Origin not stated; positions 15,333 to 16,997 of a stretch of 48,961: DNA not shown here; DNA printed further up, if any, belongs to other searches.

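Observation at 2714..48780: Fifteen GC-rich, self-contained expression cassettes occupy 11 intergenic sites of an AT-rich core chromosome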

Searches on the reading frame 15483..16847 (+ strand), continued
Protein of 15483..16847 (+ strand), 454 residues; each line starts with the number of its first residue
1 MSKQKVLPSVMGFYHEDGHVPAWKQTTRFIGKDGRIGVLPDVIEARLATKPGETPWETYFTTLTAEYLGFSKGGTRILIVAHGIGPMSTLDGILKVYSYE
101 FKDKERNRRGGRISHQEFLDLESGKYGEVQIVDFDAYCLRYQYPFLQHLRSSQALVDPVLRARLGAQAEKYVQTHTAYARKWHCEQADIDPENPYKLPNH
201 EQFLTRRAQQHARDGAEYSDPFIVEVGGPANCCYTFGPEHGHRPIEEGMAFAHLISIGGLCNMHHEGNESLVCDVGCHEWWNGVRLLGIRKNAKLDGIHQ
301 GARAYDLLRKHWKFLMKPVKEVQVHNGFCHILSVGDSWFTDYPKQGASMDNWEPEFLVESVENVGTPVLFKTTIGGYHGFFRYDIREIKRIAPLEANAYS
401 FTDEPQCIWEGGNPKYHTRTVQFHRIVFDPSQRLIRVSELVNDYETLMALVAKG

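Call 37: find_related_loci(query=A1, collection=viral_contigs, flank=10000)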
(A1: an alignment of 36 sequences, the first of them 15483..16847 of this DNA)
Query A1 (454 aa) in viral_contigs; peptide patterns used: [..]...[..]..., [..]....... (x = any residue, [..] = any of these).
3 stretches matched a pattern, but none encodes a relative of the query by tblastn (E <= 1e-3).
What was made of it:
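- On Phage moron: No IMG/VR relative of GC9 (call 37).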

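Call 57: search_protein_families(library=phrogs, max_evalue=0.01, proteins=[window:15483-16847:+])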
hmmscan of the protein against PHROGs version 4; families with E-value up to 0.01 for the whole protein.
window:15483-16847:+ (454 aa): 0 families

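Call 76: search_protein_families(library=padloc, max_evalue=0.01, proteins=[window:15483-16847:+])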
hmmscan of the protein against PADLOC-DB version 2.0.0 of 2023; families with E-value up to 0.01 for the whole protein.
window:15483-16847:+ (454 aa): 0 families

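Call 78: search_protein_families(library=ncbifam, max_evalue=0.01, proteins=[window:15483-16847:+])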
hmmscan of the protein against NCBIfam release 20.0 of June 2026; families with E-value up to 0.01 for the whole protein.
window:15483-16847:+ (454 aa): 0 families

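Call 92: fold_search(model_id=the predicted structure, library=viral)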
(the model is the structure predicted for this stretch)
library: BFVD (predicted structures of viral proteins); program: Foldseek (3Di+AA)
matches with E <= 10: 504; with E <= 0.001: 0
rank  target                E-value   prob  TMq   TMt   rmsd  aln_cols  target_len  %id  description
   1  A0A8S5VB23            1.5e-03  1.00  0.17  0.34   5.1       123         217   16  Uncharacterized protein [Siphoviridae sp. ct0vA12]
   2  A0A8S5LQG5            1.0e-01  0.06  0.08  0.10  19.5       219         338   10  Uncharacterized protein [Siphoviridae sp. ctTC45]
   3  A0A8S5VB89            1.8e-01  0.09  0.07  0.16  19.4       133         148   12  Uncharacterized protein [Myoviridae sp. ctbEa13]
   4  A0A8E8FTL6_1          2.2e-01  0.15  0.09  0.04  26.8       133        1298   10  Polyprotein [Bemisia tabaci pesti-like virus 1]
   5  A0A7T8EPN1            3.5e-01  0.15  0.08  0.29  10.8        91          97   19  Uncharacterized protein [Erwinia phage pEa_SNUABM_5]
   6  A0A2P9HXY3            3.9e-01  0.05  0.07  0.19  26.2       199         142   10  (no name in the UniProt tables at hand)
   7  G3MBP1                4.4e-01  0.02  0.08  0.11  23.2       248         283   10  Gp175 [Bacillus phage G]
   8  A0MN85                5.2e-01  0.01  0.06  0.10  29.0       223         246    9  (no name in the UniProt tables at hand)
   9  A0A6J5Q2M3            5.5e-01  0.06  0.08  0.21  15.6       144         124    8  Uncharacterized protein [uncultured Caudovirales phage]
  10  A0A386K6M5            5.8e-01  0.06  0.10  0.17  19.3       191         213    7  Uncharacterized protein [Dickeya phage vB_DsoM_JA11]
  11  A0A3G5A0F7            6.1e-01  0.04  0.06  0.07  16.7       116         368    9  Uncharacterized protein [Gaeavirus sp.]
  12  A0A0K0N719            6.1e-01  0.02  0.08  0.05  21.0       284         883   10  Putative structural protein [Gordonia phage GMA2]
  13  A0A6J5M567            6.5e-01  0.06  0.09  0.20  15.2       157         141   11  Uncharacterized protein [uncultured Caudovirales phage]
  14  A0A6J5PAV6            6.9e-01  0.15  0.09  0.34  13.7        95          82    6  Uncharacterized protein [uncultured Caudovirales phage]
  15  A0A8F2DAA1            7.3e-01  0.02  0.06  0.09  26.0       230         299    8  Major tail protein [Gordonia phage VanLee]
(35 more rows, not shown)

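Call 109: search_protein_families(library=phrogs, max_evalue=0.001, proteins=[L073:963-2048:+, L073:658-960:+, L073:3070-3387:+, L073:5966-6643:+, L073:6640-7002:+, L073:6995-7324:+, L073:9391-9633:+, L073:9652-10308:+, L073:196-429:+, L073:2498-2686:+])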
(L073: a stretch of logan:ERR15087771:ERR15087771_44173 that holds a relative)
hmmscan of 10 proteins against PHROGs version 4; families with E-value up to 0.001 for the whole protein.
L073:963-2048:+ (361 aa): 0 families

L073:658-960:+ (100 aa): 0 families

L073:3070-3387:+ (105 aa): 0 families

L073:5966-6643:+ (225 aa): 0 families

L073:6640-7002:+ (120 aa): 0 families

L073:6995-7324:+ (109 aa): 0 families

L073:9391-9633:+ (80 aa): 0 families

L073:9652-10308:+ (218 aa): 5 families
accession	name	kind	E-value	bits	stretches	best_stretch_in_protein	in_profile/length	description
phrog_216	-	integration and excision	1.2e-27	97.8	1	19-215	55-236/301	integrase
phrog_1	-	integration and excision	3e-26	93.8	1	8-214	259-446/611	integrase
phrog_24633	-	unknown function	3.1e-06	27.6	0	156-217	213-272/367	-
phrog_9208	-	integration and excision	0.00068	20.6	0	161-202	187-228/241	integrase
phrog_7685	-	integration and excision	0.0009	19.9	0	139-203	158-223/240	integrase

L073:196-429:+ (77 aa): 1 family
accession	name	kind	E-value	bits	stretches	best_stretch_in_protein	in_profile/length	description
phrog_1646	-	head and packaging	0.00018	22.8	1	9-70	15-76/81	major coat protein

L073:2498-2686:+ (62 aa): 0 families
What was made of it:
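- One GC9 copy lies on a one-strand 10-kb contig with an integrase and a 77-aa ORF weakly resembling a filamentous-phage coat protein (E = 2e-4, call 109).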
